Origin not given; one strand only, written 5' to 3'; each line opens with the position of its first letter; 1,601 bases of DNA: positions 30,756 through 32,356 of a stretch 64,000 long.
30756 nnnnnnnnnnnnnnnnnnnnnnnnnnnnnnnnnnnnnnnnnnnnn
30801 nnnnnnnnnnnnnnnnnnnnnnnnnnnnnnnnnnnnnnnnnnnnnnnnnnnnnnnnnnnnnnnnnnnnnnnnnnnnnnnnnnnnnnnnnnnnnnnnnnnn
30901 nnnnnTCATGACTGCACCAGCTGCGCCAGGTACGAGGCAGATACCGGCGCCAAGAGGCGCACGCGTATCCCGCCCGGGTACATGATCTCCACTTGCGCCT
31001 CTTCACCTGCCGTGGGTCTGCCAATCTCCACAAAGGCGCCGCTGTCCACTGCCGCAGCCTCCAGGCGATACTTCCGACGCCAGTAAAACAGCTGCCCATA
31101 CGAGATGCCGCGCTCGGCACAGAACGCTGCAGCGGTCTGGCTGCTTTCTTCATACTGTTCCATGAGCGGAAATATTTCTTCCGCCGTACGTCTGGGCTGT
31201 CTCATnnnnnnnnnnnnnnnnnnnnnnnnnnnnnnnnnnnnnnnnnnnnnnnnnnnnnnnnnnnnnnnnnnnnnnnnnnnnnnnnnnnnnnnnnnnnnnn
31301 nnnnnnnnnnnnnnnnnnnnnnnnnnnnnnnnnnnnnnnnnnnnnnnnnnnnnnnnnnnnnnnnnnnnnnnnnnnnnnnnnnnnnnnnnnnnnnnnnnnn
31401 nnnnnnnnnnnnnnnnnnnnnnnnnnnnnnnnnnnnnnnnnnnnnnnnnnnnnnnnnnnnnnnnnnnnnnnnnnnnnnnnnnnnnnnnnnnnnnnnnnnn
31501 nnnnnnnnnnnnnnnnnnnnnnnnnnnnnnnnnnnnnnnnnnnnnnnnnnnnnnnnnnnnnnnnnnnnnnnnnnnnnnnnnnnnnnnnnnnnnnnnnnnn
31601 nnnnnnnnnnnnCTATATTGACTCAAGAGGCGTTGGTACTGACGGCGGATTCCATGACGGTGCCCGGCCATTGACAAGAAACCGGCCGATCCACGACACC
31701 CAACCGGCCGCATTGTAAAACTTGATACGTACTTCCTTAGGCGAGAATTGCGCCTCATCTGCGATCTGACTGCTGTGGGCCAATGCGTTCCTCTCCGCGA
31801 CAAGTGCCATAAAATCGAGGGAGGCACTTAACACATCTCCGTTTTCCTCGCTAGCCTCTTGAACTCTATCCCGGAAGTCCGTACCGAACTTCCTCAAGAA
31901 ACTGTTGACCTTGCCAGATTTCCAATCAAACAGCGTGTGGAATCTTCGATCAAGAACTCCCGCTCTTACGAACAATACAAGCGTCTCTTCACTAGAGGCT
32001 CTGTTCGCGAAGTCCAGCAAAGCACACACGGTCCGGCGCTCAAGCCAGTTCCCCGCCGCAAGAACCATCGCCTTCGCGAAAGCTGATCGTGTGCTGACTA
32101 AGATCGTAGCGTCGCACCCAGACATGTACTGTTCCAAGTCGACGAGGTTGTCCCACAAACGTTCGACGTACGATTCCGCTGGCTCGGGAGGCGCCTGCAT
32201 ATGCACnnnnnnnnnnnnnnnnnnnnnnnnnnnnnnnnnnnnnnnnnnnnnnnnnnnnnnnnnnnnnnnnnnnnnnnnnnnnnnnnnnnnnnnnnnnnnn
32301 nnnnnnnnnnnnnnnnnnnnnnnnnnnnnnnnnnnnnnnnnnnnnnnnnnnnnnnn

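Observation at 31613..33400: DUF262 + HEPN two-gene module as the main intact cargo: candidate mobile anti-phage system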

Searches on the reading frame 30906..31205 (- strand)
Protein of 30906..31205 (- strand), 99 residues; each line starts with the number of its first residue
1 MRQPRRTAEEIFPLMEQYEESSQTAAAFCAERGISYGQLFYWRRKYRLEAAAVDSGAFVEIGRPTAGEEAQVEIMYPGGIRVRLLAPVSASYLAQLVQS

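Call 22: search_protein_families(library=pfam, proteins=[window:30906-31205:-], max_evalue=0.001)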
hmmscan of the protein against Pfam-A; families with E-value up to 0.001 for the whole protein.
window:30906-31205:- (99 aa): 1 family
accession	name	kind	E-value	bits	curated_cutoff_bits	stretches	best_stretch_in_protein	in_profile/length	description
PF01527.26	HTH_Tnp_1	-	3.2e-05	24.5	24.1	1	5-53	6-53/75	Transposase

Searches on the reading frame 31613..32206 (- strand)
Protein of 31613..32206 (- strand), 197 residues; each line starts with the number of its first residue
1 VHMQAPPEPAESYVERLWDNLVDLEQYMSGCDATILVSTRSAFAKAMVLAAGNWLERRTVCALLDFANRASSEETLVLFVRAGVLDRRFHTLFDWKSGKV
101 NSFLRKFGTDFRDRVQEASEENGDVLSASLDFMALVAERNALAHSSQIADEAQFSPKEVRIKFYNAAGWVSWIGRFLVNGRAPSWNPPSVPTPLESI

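Call 3: search_protein_families(library=pfam, proteins=[window:31613-32206:-], max_evalue=1)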
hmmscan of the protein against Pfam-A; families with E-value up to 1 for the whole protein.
window:31613-32206:- (197 aa): 2 families
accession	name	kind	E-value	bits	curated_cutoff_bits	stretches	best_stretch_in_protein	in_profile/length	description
PF18735.6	HEPN_RiboL-PSP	-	0.00033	21.1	28.4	1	42-154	29-166/191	RiboL-PSP-HEPN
PF02613.20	Nitrate_red_del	-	0.018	15.6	22.2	1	92-176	59-134/136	Nitrate reductase delta subunit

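Call 4: search_protein_families(library=padloc, proteins=[window:31613-32206:-], max_evalue=1)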
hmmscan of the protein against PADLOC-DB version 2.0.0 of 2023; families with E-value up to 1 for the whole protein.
window:31613-32206:- (197 aa): 0 families

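Call 5: search_protein_families(library=ncbifam, proteins=[window:31613-32206:-], max_evalue=1)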
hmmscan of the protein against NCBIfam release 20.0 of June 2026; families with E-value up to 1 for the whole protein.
window:31613-32206:- (197 aa): 1 family
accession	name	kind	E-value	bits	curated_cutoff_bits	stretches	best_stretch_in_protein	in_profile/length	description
TIGR03482.1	DMSO_red_II_cha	subfamily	0.00042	20.4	152.3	1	101-148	90-137/197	DMSO reductase family type II enzyme chaperone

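Call 8: find_homologous_proteins(query=window:31613-32206:-)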
Query window:31613-32206:- (197 aa): 33 proteins with E <= 0.001 among 234 candidates.
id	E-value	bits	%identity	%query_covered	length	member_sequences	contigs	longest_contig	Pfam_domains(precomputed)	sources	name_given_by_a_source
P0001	1.6e-125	434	100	99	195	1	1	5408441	-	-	-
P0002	6.0e-85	302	72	97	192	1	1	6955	-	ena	-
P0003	1.1e-82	295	69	98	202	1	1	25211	PF18735.7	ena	-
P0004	8.4e-81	288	68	98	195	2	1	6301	PF18735.7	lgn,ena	-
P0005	1.4e-80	288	68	98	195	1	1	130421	PF18735.7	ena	-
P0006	2.3e-80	287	71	96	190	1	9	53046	PF18735.7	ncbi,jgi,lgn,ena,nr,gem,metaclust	ncbi:MAG: hypothetical protein OXD43_05085 [Bacteroidetes bacterium]|nr:hypothetical protein [Bacter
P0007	3.8e-80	286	67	97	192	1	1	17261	-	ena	-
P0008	6.4e-80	286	71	93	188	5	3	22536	-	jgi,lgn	-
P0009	9.2e-80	285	67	97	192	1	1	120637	PF18735.7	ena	-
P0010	1.5e-79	284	70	90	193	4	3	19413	-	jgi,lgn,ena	-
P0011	2.2e-79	284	66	98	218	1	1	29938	-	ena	-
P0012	4.3e-79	283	65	97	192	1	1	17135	-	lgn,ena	-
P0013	9.4e-79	282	68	98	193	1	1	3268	PF18735.7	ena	-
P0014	2.9e-78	280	69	96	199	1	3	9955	-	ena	-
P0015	8.7e-78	279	74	89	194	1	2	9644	-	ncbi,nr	ncbi:MAG: hypothetical protein OXK77_09745, partial [Gemmatimonadota bacterium]|nr:hypothetical prot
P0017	5.4e-77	276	67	96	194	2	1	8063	PF18735.7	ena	-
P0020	7.9e-75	269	73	86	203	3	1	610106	PF18735.7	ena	-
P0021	2.4e-73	264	62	96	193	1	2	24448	PF18735.7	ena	-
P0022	1.6e-72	261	66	96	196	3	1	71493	PF18735.7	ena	-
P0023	2.9e-72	261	62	90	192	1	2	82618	PF18735.7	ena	-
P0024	3.5e-72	260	64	97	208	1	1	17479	PF18735.7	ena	-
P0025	2.1e-71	258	64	96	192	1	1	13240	PF18735.7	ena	-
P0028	8.6e-70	252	60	96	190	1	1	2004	PF18735.7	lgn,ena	-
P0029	7.2e-69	249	61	90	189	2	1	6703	PF18735.7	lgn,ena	-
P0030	2.4e-68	248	62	89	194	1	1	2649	PF18735.7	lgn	-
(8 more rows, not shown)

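Call 13: search_solved_structures(query=A1, max_evalue=10, show_alignments=2)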
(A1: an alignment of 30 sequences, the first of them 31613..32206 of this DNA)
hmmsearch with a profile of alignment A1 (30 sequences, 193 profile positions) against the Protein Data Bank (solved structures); distinct sequences matched with E-value up to 10: 0.

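Call 25: predict_structure(alignment_id=A1)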
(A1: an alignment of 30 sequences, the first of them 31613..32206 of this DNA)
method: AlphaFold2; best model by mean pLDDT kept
length: 197 residues; sequences in the alignment: 30
mean_pLDDT: 86.0   pTM: 0.86
mean pLDDT of the five models: 86.0, 82.5, 81.8, 80.9, 76.6
residues with pLDDT >= 90: 102; 70-90: 71; 50-70: 20; < 50: 4
segments of 3 or more residues with pLDDT < 50: 195-197
pLDDT, mean of each block of 10 residues (from residue 1): 77 96 89 89 94 93 85 70 69 85 89 93 94 93 69 86 97 93 93 58
secondary structure, 60 per line:
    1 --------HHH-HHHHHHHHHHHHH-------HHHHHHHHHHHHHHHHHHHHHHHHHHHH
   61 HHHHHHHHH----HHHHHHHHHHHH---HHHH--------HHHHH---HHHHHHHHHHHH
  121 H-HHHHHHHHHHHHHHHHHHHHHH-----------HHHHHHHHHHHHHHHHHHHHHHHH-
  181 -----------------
elements in order: H13-25 H33-69 H74-85 H89-92 H101-105 H109-121 H123-144 H156-179

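Call 27: search_protein_representatives(alignment_id=A1)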
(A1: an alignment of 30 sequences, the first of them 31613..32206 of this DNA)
Query: 30 sequences, 193 profile positions. Proteins with E-value up to 0.001 (for the whole library): 620; up to 1e-10: 441; up to 1e-30: 6. The best 150 are listed.
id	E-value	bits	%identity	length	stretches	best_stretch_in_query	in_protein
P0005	6.9e-95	332.5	-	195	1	1-192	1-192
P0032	9.5e-56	204.8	-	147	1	45-189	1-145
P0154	3.8e-45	170.2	-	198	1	6-189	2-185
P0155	1.6e-43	164.9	-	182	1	6-176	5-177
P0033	1.1e-42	162.1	-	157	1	1-94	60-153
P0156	2.5e-41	157.7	-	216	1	1-96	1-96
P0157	2.1e-29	118.9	-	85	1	1-84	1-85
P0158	2.0e-26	109.1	-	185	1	12-176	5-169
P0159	2.1e-25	105.8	-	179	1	13-177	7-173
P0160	3.9e-25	104.9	-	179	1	12-179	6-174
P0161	4.1e-25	104.9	-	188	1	12-180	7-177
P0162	1.6e-24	103.0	-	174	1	32-176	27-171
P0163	2.0e-24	102.6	-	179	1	9-181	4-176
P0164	3.2e-24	101.9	-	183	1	12-181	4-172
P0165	3.4e-24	101.9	-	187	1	28-179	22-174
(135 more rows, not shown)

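Call 29: fold_search(model_id=the predicted structure, library=pdb)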
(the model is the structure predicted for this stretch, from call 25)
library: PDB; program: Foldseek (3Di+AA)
matches with E <= 10: 87; with E <= 0.001: 0
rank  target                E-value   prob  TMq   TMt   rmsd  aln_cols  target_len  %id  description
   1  6w4x_D                1.7e+00  0.08  0.20  0.13  17.8       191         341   12  Holocomplex of E. coli class Ia ribonucleotide reductase with GDP and TTP (released 2020-04-08)
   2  9ynh_X                2.4e+00  0.06  0.17  0.08  18.8       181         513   16  Full-length human cytoplasmic dynein-1 in phi-like state bound to dynactin-p150glued and LIS1 (released 2026-01-28)
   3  6o7t_c                2.4e+00  0.04  0.18  0.18  20.8       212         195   14  Saccharomyces cerevisiae V-ATPase Vph1-VO (released 2019-04-03)
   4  6e7e                  2.7e+00  0.07  0.19  0.21  17.9       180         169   12  High resolution crystal structure of IncA soluble domain (released 2019-07-10)
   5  1rsr_B                2.8e+00  0.06  0.20  0.13  17.7       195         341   14  azide complex of the diferrous F208A mutant R2 subunit of ribonucleotide reductase (released 2003-12-23)
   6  5fu7_E                2.8e+00  0.05  0.18  0.09  18.4       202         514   18  drosophila nanos NBR peptide bound to the NOT module of the human CCR4-NOT complex (released 2016-03-23)
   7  4z9i_A                3.7e+00  0.06  0.20  0.23  19.9       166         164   13  Asp-TarS from E. coli (released 2016-07-20)
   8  2av8_A                3.7e+00  0.06  0.21  0.14  17.5       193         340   16  Y122F MUTANT OF RIBONUCLEOTIDE REDUCTASE FROM ESCHERICHIA COLI (released 1998-10-28)
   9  5fu6_A                3.7e+00  0.04  0.19  0.10  18.7       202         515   17  NOT module of the human CCR4-NOT complex (Crystallization mutant) (released 2016-03-23)
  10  5lwy_A                3.9e+00  0.08  0.25  0.20   9.4       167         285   11  Revised crystal structure of the human adiponectin receptor 2 in complex with a C18 free fatty acid (released 2017-03-22)
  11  5mx5_D                3.9e+00  0.05  0.21  0.20  17.0       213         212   13  Mouse PA28alpha-beta (released 2017-09-13)
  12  5fu6_D                4.3e+00  0.04  0.19  0.10  18.9       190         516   17  NOT module of the human CCR4-NOT complex (Crystallization mutant) (released 2016-03-23)
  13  2b0h_MODEL_1_A        4.3e+00  0.03  0.14  0.18  17.1       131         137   13  Solution structure of VBS3 fragment of talin (released 2006-01-17)
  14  4erm_F                4.5e+00  0.06  0.20  0.13  17.4       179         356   14  Crystal structure of the dATP inhibited E. coli class Ia ribonucleotide reductase complex at 4 Angstroms resolution (released 2012-07-04)
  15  7o3v_I                4.5e+00  0.05  0.21  0.21  21.7       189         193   13  Stalk complex structure (TrwJ/VirB5-TrwI/VirB6) from the fully-assembled R388 type IV secretion system determined by c (released 2022-06-22)
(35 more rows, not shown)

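Call 31: search_protein_families(library=padloc, alignment_id=A2, max_evalue=0.01)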
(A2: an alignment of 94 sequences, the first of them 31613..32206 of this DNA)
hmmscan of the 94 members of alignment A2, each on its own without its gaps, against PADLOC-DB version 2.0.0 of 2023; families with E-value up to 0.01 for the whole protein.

A. member 1, window:31613-32206:- (197 aa): 0 families

B. families by the number of members that match (of 94 scanned): 35 families (the first 25 are shown)
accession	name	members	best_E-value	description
PDLC04028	PD-T4-2_B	27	1.6e-09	-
PDLC01800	CARF1--CARF_HEPN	6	0.00012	-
PDLC01804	CARF1--CARF_HEPN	3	5.7e-05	-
PDLC03820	RTasHEPN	3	0.00036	DRT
PDLC01824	CARF2--CARF_HEPN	3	0.00054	-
PDLC01828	CARF2--CARF_HEPN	2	0.00023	-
PDLC01683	Cas13c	2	0.00077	Cas13c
PDLC01434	CasR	1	1.9e-06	"CAS-I,CAS-II,CAS-III,CAS-IV,CAS-V,CAS-VI; associated_signaling"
PDLC01268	CasR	1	1.9e-06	"CAS-I,CAS-II,CAS-III,CAS-IV,CAS-V,CAS-VI; associated_signaling"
PDLC01044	Csa3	1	1.6e-05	Type I-A associated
PDLC03222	MTase_II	1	0.00037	Type II methyltransferase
PDLC01875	CARF3--CARF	1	0.00087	-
PDLC01848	CARF3--CARF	1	0.00099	-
PDLC01866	CARF3--CARF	1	0.0011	-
PDLC04198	HEC-01B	1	0.0011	-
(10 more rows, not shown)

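Call 32: search_protein_families(library=pfam, alignment_id=A2, max_evalue=0.01)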
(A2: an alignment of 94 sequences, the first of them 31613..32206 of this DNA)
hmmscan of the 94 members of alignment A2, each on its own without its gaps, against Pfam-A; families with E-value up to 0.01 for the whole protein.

A. member 1, window:31613-32206:- (197 aa): 1 family
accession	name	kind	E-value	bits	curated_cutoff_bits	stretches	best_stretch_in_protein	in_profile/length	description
PF18735.6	HEPN_RiboL-PSP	-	0.00033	21.1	28.4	1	42-154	29-166/191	RiboL-PSP-HEPN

B. families by the number of members that match (of 94 scanned): 19 families
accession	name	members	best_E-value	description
PF18735.6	HEPN_RiboL-PSP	92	1.2e-23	RiboL-PSP-HEPN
PF18208.6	NES_C_h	3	0.0012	Nicking enzyme C-terminal middle helical domain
PF13412.12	HTH_24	1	4.5e-08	Winged helix-turn-helix DNA-binding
PF08279.18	HTH_11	1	9.8e-05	HTH domain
PF24034.1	DUF7343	1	0.00024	Domain of unknown function (DUF7343)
PF09339.16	HTH_IclR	1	0.00043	IclR helix-turn-helix domain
PF18312.6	ScsC_N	1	0.001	Copper resistance protein ScsC N-terminal domain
PF08281.18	Sigma70_r4_2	1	0.0012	Sigma-70, region 4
PF13551.12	HTH_29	1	0.0016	Winged helix-turn helix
PF07524.19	Bromo_TP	1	0.0022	Bromodomain associated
PF08220.18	HTH_DeoR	1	0.0022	DeoR-like helix-turn-helix domain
PF01978.25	TrmB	1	0.0023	Sugar-specific transcriptional regulator TrmB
PF25685.1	Skunalike_TailTerm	1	0.0029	Skunalikevirus tail terminator protein family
PF03167.25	UDG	1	0.0031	Uracil DNA glycosylase superfamily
PF20732.2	NamZ_C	1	0.0048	Exo-beta-N-acetylmuramidase NamZ, C-terminal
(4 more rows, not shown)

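Call 63: search_solved_structures(query=A2, max_evalue=10, show_alignments=2)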
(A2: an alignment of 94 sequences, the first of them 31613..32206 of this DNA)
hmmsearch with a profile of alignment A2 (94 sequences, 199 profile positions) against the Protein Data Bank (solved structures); distinct sequences matched with E-value up to 10: 4.
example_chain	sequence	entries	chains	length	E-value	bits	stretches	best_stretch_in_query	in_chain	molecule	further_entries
7vzg_D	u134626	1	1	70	0.41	13.4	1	149-189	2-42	PscD'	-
8q0e_A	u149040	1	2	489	0.55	13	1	6-74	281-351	Variant surface glycoprotein 545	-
4d49_A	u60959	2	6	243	0.76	12.5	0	51-81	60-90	ARMADILLO REPEAT PROTEIN ARM00027 | YIII(Dq.V1)4CPAF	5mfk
5mfi_A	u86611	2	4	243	1.1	12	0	51-81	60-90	YIII(Dq.V2)4CqI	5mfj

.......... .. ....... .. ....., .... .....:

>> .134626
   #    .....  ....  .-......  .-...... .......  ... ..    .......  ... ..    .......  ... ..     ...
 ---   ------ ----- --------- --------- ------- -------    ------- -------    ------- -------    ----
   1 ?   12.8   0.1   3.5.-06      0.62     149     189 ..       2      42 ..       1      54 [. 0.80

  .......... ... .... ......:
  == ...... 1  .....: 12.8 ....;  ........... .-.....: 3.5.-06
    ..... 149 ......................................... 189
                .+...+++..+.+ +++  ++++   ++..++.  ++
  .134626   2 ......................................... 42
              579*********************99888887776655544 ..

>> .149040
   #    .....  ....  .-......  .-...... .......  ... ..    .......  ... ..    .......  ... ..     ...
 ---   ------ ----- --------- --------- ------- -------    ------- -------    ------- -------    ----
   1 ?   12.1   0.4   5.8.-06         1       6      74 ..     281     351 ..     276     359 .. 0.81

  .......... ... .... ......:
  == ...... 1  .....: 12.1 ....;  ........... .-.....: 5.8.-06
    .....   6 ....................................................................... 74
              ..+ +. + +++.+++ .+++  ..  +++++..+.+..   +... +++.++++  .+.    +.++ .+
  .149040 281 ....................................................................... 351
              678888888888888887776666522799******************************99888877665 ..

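Call 82: fold_search(model_id=the predicted structure, library=viral)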
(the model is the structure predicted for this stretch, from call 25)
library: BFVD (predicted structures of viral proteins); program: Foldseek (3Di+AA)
matches with E <= 10: 86; with E <= 0.001: 0
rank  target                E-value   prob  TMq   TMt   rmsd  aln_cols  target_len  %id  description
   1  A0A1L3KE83            6.8e-01  0.11  0.21  0.07  23.3       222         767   16  (no name in the UniProt tables at hand)
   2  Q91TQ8                1.1e+00  0.10  0.21  0.12  19.3       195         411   14  T34 [Tupaiid herpesvirus 1 (strain 1)]
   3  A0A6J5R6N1            1.2e+00  0.09  0.20  0.20  23.2       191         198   12  Uncharacterized protein [uncultured Caudovirales phage]
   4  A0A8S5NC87            1.8e+00  0.15  0.29  0.29   9.7       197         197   12  Uncharacterized protein [Siphoviridae sp. ctwWa4]
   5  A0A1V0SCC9            2.0e+00  0.08  0.24  0.23  17.5       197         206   10  Uncharacterized protein [Catovirus CTV1]
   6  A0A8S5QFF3            2.2e+00  0.15  0.28  0.36  10.0       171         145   13  HEPN domain-containing protein [Siphoviridae sp. ct73D3]
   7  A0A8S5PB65            2.6e+00  0.15  0.35  0.33  10.8       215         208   13  MAE-28990/MAE-18760-like HEPN domain-containing protein [Phage sp. ctPtC7]
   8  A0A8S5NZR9            2.6e+00  0.04  0.17  0.07  18.6       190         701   13  ribonucleoside-diphosphate reductase [Myoviridae sp. ctLnO19]
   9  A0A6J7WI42            2.7e+00  0.10  0.24  0.33  20.9       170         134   11  Uncharacterized protein [uncultured Caudovirales phage]
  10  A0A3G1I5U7            2.7e+00  0.08  0.23  0.19  14.1       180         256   15  (no name in the UniProt tables at hand)
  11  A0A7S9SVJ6            2.8e+00  0.05  0.19  0.18  14.6       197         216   13  (no name in the UniProt tables at hand)
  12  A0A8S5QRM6            3.0e+00  0.08  0.24  0.24  19.9       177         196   12  Uncharacterized protein [Myoviridae sp. ctoNH1]
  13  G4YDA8                3.0e+00  0.06  0.23  0.13  14.3       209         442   16  (no name in the UniProt tables at hand)
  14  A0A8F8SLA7            3.0e+00  0.03  0.15  0.14  21.3       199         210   12  (no name in the UniProt tables at hand)
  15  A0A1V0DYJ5            3.1e+00  0.06  0.23  0.12  16.4       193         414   11  (no name in the UniProt tables at hand)
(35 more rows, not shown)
